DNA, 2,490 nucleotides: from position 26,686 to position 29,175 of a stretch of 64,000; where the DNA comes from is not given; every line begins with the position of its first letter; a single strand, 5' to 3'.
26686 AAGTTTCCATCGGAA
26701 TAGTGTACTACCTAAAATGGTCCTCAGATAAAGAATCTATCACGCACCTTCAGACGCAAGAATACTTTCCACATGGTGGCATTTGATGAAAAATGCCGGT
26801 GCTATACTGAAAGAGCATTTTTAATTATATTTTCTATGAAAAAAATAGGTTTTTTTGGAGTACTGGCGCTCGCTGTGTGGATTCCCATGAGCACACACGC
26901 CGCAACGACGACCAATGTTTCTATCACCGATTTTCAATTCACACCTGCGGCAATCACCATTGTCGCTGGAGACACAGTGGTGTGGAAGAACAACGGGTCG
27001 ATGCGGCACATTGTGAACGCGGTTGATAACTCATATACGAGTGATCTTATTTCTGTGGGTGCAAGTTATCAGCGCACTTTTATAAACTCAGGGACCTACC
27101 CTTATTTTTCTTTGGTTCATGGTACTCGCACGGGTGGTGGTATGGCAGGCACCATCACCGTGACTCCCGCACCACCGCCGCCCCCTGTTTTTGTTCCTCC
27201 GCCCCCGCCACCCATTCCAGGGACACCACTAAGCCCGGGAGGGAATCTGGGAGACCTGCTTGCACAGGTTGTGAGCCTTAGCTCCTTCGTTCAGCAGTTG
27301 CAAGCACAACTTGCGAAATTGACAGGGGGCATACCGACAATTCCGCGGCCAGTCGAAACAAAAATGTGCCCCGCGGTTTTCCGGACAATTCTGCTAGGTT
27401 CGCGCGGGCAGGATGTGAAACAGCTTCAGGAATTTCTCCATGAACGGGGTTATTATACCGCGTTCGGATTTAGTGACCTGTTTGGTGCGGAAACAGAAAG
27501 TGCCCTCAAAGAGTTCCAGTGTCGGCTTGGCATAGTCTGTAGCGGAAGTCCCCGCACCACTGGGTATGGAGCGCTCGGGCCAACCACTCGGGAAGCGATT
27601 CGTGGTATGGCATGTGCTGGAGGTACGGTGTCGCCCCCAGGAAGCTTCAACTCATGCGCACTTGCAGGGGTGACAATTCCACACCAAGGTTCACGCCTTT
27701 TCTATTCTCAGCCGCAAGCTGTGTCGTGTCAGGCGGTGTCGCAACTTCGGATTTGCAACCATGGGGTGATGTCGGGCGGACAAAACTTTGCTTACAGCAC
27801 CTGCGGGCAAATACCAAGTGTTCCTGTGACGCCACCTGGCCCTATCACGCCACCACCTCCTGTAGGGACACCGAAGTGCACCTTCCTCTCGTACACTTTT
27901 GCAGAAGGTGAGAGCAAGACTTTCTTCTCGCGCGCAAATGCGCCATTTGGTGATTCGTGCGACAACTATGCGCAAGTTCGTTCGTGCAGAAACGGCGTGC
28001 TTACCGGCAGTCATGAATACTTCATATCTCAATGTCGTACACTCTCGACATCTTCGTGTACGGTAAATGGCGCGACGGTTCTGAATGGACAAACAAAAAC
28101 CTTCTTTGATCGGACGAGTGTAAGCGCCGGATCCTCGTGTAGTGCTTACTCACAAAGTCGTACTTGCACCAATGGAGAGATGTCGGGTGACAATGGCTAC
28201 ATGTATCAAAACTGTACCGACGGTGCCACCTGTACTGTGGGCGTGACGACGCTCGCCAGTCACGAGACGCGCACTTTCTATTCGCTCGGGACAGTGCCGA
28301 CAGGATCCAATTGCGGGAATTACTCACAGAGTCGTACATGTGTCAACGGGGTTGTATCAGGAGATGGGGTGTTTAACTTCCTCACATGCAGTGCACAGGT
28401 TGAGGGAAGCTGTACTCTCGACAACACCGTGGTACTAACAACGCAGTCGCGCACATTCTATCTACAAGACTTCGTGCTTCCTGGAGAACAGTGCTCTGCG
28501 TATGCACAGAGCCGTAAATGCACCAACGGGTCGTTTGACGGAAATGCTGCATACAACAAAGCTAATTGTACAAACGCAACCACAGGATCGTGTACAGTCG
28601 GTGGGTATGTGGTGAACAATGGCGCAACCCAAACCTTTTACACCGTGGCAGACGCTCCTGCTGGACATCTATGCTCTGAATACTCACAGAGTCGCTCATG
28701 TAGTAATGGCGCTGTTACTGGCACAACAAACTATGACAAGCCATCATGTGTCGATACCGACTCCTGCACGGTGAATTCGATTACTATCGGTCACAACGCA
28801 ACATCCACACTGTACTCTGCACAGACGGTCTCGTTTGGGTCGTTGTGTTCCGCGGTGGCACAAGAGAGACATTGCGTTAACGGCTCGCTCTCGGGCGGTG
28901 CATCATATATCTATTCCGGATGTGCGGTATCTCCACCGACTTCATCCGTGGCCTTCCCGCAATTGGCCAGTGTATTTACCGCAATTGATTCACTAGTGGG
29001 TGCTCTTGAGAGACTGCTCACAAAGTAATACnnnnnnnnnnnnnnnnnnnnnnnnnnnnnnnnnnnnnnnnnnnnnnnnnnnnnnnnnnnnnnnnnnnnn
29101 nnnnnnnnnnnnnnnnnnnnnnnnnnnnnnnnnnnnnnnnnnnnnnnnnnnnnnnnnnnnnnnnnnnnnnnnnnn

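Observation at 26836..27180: Secreted cupredoxin-like domain whose type-1 copper Cys ligand is replaced by Ser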

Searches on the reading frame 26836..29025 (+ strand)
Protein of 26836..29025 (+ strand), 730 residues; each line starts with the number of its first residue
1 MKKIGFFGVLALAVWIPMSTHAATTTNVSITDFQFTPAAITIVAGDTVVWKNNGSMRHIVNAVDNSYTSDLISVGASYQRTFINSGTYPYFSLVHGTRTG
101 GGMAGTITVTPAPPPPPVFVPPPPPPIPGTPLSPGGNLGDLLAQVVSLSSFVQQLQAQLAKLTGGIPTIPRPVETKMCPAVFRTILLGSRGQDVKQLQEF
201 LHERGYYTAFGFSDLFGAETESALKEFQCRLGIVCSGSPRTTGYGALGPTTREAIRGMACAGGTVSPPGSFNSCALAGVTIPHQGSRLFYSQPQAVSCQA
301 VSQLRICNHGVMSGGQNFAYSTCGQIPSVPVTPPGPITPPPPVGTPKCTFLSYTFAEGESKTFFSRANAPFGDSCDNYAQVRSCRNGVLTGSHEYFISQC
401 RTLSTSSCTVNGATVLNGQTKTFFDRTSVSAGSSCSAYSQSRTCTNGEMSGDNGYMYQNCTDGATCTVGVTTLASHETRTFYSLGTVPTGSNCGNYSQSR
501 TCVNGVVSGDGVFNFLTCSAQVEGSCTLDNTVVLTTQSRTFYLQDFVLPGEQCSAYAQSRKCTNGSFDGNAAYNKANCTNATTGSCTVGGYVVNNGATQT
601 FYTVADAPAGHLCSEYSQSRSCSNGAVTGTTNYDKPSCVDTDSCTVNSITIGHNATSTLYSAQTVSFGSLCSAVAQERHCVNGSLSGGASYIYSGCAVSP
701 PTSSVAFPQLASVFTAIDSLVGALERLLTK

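Call 3: search_protein_families(library=pfam, proteins=[window:26836-29025:+], max_evalue=1)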
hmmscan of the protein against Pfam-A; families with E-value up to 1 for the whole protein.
window:26836-29025:+ (730 aa): 3 families
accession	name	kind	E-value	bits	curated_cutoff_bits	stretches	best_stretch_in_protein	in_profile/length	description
PF01471.23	PG_binding_1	-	1e-09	38.8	23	1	190-234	1-44/57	Putative peptidoglycan binding domain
PF00127.26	Copper-bind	-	4.6e-07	30.6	21.2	1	24-109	3-98/99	Copper binding proteins, plastocyanin/azurin family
PF13473.12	Cupredoxin_1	-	0.00015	22.2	27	1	9-97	4-97/104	Cupredoxin-like domain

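Call 15: find_homologous_proteins(query=window:26836-29025:+, max_evalue=0.001)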
Query window:26836-29025:+ (730 aa): 34 proteins with E <= 0.001 among 8000 candidates.
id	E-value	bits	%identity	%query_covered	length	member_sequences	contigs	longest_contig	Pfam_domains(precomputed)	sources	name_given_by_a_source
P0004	0.0e+0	1230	100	74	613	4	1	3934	PF00127.27,PF01471.24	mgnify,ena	mgnify:FL=1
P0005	1.5e-142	495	36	70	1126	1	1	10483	PF10342.16,PF01471.24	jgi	jgi:peptidoglycan hydrolase-like protein with peptidoglycan-binding domain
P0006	1.2e-140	488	35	78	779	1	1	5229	PF01471.24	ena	-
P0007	3.8e-99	351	37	69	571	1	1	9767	PF01471.24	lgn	-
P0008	1.1e-94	336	40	55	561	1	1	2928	-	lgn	-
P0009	2.8e-93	332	38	68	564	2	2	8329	PF01471.24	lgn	-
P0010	7.9e-89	317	34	72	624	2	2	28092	PF01471.24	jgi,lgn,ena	-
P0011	2.2e-77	279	33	71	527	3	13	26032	-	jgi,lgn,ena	-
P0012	1.2e-76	277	33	68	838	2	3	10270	PF01471.24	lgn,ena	-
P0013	4.8e-75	271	37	63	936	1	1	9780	PF01471.24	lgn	-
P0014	7.4e-62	228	40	40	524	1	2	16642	PF01471.24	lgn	-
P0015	4.7e-40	156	33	62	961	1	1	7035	PF00754.32,PF22633.4,PF01471.24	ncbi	-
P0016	1.0e-38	151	32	55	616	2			PF01471.24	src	-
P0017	2.2e-35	140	33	54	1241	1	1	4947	PF01471.24,PF13946.12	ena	-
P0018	3.1e-31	127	40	34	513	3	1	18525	PF00801.27,PF00127.27,PF13473.13,PF01471.24,PF18911.7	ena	-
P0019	2.6e-29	120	34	35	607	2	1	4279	PF00801.27,PF00127.27,PF13473.13,PF01471.24,PF18911.7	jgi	-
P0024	1.4e-21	95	35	34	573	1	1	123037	PF00801.27,PF13473.13,PF01471.24,PF18911.7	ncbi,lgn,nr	ncbi:cupredoxin domain-containing protein [Candidatus Kaiserbacteria bacterium]|nr:cupredoxin domain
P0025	1.8e-19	88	40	12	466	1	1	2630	PF01471.24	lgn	-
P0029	9.5e-13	65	39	15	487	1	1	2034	PF00801.27,PF10342.16,PF01471.24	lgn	-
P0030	1.7e-12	65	38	15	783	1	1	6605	PF00801.27,PF01471.24,PF18911.7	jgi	-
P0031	3.8e-11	60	44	11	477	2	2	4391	PF00801.27,PF01471.24,PF18911.7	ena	-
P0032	9.0e-11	59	30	47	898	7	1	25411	PF18989.6,PF01471.24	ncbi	ncbi:MAG: DUF5722 domain-containing protein [Patescibacteria group bacterium]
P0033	9.4e-10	56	44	11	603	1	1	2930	PF00801.27,PF01471.24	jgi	jgi:peptidoglycan hydrolase-like protein with peptidoglycan-binding domain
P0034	4.9e-8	50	34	19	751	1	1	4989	PF22352.3,PF01471.24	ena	-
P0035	5.4e-8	50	35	20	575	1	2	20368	PF01471.24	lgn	-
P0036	2.8e-7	47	38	16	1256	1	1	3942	PF10342.16,PF07705.18,PF01471.24,PF18911.7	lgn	-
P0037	1.8e-5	41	38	15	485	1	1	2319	PF00704.35,PF01471.24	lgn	-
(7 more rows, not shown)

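Call 23: search_protein_families(library=ncbifam, proteins=[window:26836-29025:+], max_evalue=0.1)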
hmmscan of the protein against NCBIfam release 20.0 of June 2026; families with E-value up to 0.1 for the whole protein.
window:26836-29025:+ (730 aa): 5 families
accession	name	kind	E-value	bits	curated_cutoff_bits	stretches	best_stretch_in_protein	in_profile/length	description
TIGR02656.1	cyanin_plasto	equivalog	1e-08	35.5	87.85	1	33-109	12-98/99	plastocyanin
TIGR03102.1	halo_cynanin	subfamily_domain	1.1e-06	28.7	93.8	1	31-109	35-114/115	halocyanin domain-containing protein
TIGR02869.1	spore_SleB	equivalog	1.9e-06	27.9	236.5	1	184-252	6-73/201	spore cortex-lytic enzyme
NF051440.1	CuResCopIPSEAE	equivalog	0.0013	18.6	280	1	20-65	37-84/180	copper-resistant cuproprotein CopI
TIGR02657.1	amicyanin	equivalog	0.0014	19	110.2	1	28-96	1-74/83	amicyanin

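Call 24: find_encoding_contigs(protein=P0004, flank=5000)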
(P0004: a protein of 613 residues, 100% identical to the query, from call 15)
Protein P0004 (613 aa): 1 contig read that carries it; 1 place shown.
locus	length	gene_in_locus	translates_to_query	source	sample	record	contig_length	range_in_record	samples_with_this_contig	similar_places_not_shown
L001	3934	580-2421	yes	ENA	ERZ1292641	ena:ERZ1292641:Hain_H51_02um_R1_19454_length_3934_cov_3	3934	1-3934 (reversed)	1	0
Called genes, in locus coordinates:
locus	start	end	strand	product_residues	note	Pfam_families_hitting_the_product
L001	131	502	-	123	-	PF11969:DcpS_C, PF01230:HIT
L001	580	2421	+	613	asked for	PF00127:Copper-bind (weak), PF01471:PG_binding_1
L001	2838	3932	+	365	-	?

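Call 32: list_cluster_members(proteins=[window:26836-29025:+, window:26773-29025:+, P0024, P0018, P0167])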
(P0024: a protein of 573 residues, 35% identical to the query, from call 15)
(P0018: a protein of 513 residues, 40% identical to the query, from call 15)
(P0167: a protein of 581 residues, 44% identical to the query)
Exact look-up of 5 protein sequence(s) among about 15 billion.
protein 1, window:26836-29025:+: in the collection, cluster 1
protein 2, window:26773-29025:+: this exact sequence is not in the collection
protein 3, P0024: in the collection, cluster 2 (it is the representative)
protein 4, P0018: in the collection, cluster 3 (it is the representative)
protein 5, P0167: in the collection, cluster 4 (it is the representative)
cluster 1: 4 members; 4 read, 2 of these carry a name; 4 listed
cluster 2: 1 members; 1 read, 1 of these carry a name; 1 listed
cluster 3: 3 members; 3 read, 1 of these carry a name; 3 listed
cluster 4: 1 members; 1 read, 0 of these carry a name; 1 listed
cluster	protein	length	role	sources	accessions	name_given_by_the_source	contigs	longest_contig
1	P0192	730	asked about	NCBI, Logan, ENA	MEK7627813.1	MAG: peptidoglycan-binding protein [Patescibacteria group bacterium]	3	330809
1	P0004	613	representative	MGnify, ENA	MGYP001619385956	FL=1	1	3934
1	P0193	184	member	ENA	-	-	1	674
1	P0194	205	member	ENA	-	-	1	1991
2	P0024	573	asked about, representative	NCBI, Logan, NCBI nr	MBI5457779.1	cupredoxin domain-containing protein [Candidatus Kaiserbacteria bacterium]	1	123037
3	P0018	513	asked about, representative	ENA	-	-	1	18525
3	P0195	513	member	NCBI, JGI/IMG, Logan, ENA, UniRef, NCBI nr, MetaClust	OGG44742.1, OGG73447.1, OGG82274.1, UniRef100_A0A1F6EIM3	hypothetical protein A2673_01755 [Candidatus Kaiserbacteria bacterium ... | PKD domain-containing protein n=1 Tax=Candidatus Kaiserbacteria bacterium ... | MAG: hypothetical protein A2673_01755 [Candidatus Kaiserbacteria bacterium ...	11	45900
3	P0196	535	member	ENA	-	-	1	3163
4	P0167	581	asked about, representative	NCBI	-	-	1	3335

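Call 62: find_encoding_contigs(protein=P0024, flank=8000, max_places=2)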
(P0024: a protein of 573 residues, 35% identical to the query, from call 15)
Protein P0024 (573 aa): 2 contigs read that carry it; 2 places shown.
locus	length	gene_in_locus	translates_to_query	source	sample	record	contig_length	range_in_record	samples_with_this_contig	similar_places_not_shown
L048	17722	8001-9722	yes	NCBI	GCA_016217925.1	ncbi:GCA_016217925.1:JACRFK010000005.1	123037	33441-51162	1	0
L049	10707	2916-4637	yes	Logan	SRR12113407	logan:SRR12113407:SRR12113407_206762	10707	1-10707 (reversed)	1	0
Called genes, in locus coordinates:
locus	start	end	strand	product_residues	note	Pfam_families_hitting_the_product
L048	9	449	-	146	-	PF01668:SmpB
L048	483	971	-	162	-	-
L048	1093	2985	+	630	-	PF06068:TIP49 (faint), PF00004:AAA, PF17862:AAA_lid_3, PF01434:Peptidase_M41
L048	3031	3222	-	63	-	-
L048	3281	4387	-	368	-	PF01979:Amidohydro_1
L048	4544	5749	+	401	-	PF00390:malic, PF03949:Malic_M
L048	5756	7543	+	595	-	PF00561:Abhydrolase_1 (faint)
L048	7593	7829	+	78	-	-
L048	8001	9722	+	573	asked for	PF13473:Cupredoxin_1 (weak), PF00801:PKD (faint), PF18911:PKD_4 (faint), PF01471:PG_binding_1 (faint)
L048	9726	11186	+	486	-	PF18911:PKD_4 (weak)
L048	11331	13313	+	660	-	PF01471:PG_binding_1, PF18911:PKD_4 (weak), PF00801:PKD (weak)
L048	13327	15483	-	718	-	PF17191:RecG_wedge, PF01336:tRNA_anti-codon (weak), PF04851:ResIII, PF00270:DEAD, PF00271:Helicase_C, PF19833:RecG_dom3_C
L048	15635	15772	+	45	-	-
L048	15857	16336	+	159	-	PF00072:Response_reg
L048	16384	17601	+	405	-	PF00512:HisKA, PF02518:HATPase_c, PF13581:HATPase_c_2 (weak)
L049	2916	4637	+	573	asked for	PF13473:Cupredoxin_1 (weak), PF00801:PKD (faint), PF18911:PKD_4 (faint), PF01471:PG_binding_1 (faint)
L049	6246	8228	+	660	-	PF01471:PG_binding_1, PF18911:PKD_4 (weak), PF00801:PKD (weak)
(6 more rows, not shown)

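Call 63: find_encoding_contigs(protein=P0018, flank=8000, max_places=2)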
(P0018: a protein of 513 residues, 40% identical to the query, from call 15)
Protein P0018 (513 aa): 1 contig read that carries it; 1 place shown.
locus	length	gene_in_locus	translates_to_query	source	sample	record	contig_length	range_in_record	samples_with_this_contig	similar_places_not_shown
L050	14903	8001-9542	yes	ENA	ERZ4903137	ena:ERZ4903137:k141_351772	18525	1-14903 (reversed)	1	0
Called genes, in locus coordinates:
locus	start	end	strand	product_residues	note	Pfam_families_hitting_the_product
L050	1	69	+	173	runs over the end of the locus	PF12849:PBP_like_2, PF12727:PBP_like (faint)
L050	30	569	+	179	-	-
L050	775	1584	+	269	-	PF00520:Ion_trans, PF07885:Ion_trans_2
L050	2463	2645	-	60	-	-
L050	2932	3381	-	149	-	PF01668:SmpB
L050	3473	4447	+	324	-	-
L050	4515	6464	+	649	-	PF00004:AAA, PF17862:AAA_lid_3, PF01434:Peptidase_M41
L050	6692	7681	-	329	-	-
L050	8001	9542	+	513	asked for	PF13473:Cupredoxin_1 (faint), PF00127:Copper-bind, PF00801:PKD (faint), PF18911:PKD_4 (faint), PF01471:PG_binding_1 (weak)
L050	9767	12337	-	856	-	PF17191:RecG_wedge, PF00270:DEAD, PF04851:ResIII, PF00271:Helicase_C, PF19833:RecG_dom3_C (weak)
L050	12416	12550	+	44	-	-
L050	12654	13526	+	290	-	PF01063:Aminotran_4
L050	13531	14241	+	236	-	PF01797:Y1_Tnp (weak)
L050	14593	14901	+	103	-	?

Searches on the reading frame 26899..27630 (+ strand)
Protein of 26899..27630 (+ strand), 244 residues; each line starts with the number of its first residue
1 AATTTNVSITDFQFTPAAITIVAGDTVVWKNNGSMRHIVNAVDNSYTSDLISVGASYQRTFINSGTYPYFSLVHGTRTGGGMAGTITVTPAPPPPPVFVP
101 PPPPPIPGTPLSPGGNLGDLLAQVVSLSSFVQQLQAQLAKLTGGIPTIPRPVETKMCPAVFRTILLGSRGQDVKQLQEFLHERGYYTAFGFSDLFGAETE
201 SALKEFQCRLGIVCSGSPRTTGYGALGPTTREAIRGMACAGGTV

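Call 56: find_homologous_proteins(query=window:26899-27630:+, max_evalue=0.001)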
Query window:26899-27630:+ (244 aa): 10 proteins with E <= 0.001 among 946 candidates.
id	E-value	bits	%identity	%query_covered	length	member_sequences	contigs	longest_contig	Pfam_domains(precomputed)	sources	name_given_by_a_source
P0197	1.1e-27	115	31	36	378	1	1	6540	PF00127.27,PF13473.13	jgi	jgi:plastocyanin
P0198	6.4e-19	87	40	56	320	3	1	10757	PF01471.24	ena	-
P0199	6.8e-17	80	31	50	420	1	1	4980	PF00127.27,PF13473.13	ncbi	ncbi:MAG: plastocyanin/azurin family copper-binding protein, partial [bacterium]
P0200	6.5e-14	70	47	33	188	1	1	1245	PF00127.27,PF13473.13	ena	-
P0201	9.9e-14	70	41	47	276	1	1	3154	PF01471.24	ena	-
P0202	1.4e-13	69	54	29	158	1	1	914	PF01471.24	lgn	-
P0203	2.5e-13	68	44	36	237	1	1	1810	PF00127.27,PF13473.13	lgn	-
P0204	2.0e-8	52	35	37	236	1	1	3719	PF00127.27,PF13473.13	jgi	jgi:plastocyanin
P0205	1.7e-5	43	45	36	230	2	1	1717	PF00127.27,PF13473.13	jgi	jgi:plastocyanin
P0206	9.6e-4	37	38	33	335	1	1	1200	PF00801.27,PF01471.24,PF18911.7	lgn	-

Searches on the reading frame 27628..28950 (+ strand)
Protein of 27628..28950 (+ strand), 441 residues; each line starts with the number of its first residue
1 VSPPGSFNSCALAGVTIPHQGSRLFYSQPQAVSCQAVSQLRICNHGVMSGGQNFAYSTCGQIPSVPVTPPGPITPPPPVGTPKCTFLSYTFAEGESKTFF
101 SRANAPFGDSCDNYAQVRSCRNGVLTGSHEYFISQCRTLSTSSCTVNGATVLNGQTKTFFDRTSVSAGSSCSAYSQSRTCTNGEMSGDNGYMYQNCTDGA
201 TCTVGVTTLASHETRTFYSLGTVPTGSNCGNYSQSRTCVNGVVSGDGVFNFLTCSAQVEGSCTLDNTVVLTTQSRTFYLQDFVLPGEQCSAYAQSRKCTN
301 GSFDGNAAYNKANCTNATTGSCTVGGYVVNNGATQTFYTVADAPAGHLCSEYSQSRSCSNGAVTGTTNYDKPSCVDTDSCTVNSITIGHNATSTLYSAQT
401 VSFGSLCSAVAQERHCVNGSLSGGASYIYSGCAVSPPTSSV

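Call 69: search_solved_structures(query=window:27628-28950:+, max_evalue=1)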
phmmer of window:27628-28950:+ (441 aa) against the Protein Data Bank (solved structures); distinct sequences matched with E-value up to 1: 10.
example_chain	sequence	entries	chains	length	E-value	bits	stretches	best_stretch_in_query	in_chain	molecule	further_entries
1xtc_A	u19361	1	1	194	0.066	15.4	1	148-229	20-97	CHOLERA TOXIN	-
2a5d_B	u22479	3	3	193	0.12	14.6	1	148-229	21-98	Cholera enterotoxin, A chain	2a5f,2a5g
8q6i_A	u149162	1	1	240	0.18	14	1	148-229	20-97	Cholera enterotoxin subunit A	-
8oxs_A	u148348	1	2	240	0.18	14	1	148-229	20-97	Cholera enterotoxin subunit A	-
1s5e_A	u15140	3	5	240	0.18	14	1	148-229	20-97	Cholera enterotoxin, A chain precursor | Cholera enterotoxin, A chain | Cholera enterotoxin subunit A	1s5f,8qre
1s5b_A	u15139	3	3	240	0.23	13.6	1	148-229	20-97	Cholera enterotoxin, A chain precursor | Cholera enterotoxin, A chain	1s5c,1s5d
9g98_A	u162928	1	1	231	0.54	12.4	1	102-179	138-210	Alginate lyase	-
8bjr_A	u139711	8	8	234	0.56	12.4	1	102-179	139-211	Alginate lyase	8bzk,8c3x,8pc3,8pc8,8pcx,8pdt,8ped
8qiz_A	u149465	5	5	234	0.57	12.3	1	101-179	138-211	Alginate lyase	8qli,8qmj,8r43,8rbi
9g99_A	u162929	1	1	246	0.62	12.2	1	102-179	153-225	Alginate lyase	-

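Call 70: search_protein_families(library=pfam, proteins=[window:27628-28950:+], max_evalue=0.01)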
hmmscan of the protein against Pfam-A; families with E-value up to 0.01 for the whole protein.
window:27628-28950:+ (441 aa): 0 families
